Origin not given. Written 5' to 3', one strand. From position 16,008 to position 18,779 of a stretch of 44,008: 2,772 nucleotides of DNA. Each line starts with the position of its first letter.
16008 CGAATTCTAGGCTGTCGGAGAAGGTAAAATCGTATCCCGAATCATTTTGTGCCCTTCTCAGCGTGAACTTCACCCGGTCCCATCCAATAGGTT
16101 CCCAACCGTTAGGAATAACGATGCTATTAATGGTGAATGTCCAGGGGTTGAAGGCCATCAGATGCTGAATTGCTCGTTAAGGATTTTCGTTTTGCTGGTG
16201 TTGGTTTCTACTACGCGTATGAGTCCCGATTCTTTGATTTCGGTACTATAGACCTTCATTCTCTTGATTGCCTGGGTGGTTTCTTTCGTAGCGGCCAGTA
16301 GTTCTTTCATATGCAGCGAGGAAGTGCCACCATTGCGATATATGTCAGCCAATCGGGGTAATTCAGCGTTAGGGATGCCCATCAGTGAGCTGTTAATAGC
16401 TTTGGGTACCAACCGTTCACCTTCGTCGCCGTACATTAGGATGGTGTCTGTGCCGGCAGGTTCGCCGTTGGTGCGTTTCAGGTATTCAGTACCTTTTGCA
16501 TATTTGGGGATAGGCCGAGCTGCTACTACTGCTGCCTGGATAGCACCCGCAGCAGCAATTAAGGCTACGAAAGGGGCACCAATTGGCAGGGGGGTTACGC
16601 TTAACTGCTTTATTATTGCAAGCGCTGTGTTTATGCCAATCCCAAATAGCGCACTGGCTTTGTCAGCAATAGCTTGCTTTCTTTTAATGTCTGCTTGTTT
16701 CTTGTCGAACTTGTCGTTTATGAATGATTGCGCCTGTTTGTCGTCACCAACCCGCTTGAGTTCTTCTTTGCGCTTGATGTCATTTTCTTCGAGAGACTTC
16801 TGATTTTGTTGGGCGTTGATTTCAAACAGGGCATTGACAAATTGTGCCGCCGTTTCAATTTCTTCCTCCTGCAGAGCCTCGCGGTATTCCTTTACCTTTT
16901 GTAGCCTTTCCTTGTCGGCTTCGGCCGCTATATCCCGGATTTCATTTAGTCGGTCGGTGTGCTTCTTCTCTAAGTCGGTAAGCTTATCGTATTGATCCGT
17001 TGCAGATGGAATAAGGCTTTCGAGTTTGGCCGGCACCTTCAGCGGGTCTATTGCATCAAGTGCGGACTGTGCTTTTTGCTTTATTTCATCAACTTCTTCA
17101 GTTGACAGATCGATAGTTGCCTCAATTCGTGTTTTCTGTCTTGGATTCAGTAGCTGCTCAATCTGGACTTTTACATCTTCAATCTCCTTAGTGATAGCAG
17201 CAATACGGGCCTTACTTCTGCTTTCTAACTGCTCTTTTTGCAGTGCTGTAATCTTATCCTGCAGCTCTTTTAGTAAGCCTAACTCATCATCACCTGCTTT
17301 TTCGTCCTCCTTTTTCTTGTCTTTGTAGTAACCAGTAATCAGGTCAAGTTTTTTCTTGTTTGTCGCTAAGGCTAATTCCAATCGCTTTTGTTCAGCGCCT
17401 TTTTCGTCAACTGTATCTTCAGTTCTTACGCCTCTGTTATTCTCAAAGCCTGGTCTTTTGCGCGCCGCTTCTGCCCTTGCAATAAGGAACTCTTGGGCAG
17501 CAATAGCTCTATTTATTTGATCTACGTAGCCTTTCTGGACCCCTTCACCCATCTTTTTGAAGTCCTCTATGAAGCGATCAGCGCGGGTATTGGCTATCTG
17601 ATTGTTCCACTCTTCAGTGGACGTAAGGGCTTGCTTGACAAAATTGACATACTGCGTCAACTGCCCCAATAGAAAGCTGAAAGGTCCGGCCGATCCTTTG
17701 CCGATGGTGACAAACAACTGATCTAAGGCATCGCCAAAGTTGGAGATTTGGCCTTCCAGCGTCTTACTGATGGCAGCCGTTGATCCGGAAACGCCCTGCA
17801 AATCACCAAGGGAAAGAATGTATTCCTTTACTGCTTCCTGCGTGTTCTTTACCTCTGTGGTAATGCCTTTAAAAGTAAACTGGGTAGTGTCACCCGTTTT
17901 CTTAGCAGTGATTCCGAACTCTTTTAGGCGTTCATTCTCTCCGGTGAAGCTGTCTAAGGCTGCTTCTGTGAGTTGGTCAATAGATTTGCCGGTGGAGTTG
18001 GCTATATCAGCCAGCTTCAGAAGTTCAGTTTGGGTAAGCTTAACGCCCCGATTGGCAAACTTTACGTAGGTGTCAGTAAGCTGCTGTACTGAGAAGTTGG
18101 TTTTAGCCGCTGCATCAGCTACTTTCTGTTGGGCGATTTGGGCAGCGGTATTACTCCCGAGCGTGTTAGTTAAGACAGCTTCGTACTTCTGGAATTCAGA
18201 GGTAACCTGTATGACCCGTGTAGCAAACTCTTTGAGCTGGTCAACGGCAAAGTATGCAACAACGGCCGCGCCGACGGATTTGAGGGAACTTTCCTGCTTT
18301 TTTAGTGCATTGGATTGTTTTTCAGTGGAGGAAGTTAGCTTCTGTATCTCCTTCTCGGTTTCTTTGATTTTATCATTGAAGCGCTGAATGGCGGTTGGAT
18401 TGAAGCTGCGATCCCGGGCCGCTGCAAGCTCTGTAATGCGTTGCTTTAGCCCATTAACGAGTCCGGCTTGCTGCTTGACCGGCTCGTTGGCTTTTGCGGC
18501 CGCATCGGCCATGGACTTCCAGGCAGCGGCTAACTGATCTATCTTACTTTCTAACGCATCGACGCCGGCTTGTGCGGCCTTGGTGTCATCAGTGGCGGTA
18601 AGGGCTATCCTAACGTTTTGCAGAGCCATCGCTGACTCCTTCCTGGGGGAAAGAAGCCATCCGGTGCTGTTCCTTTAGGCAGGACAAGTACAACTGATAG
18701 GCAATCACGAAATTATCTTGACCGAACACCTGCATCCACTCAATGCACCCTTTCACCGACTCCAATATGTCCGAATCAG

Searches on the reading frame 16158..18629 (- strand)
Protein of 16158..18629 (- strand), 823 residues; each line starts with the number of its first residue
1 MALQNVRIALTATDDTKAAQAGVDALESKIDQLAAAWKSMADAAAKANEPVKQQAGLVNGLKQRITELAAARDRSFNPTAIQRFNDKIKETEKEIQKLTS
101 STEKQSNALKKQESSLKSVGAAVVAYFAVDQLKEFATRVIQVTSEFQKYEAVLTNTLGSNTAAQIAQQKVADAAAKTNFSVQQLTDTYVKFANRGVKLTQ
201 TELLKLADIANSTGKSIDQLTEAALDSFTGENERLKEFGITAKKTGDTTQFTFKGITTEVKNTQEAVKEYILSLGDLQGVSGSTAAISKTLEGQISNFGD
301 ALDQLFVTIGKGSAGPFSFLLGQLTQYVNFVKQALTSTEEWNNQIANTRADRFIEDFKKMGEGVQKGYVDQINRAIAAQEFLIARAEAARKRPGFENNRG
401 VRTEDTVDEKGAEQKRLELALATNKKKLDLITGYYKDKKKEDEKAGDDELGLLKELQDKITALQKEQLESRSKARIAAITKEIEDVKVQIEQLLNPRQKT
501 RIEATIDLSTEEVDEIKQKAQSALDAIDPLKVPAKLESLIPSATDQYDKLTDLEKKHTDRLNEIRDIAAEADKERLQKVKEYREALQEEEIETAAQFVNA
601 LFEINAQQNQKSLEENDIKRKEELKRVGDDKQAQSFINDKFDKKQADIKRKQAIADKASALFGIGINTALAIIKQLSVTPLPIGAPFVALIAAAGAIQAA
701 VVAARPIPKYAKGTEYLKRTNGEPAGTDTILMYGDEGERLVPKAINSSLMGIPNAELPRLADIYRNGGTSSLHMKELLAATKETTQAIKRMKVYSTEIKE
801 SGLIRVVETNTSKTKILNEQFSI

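Call 92: search_protein_families(library=phrogs, proteins=[window:16158-18629:-], max_evalue=0.001)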
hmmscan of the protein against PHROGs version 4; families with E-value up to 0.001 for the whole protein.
window:16158-18629:- (823 aa): 8 families
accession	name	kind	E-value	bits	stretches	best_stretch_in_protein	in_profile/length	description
phrog_26804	-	unknown function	1.1e-52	180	1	86-312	93-316/1066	-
phrog_5062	-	tail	7.5e-38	131.9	1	91-325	117-347/753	tail length tape measure protein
phrog_1716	-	tail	7.8e-20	72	1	83-314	23-260/943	tail length tape measure protein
phrog_33615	-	unknown function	3.1e-18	65.9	1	469-714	997-1237/1395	-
phrog_26705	-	unknown function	6.1e-13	48.6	1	591-727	1061-1195/1302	-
phrog_9959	-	tail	1.1e-12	47.4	1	83-186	18-118/1708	tail length tape measure protein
phrog_18891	-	tail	8.8e-11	41.4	1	20-715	431-1061/1191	tail length tape measure protein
phrog_1538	-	tail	1.5e-07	31.6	1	86-663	21-611/811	tail length tape measure protein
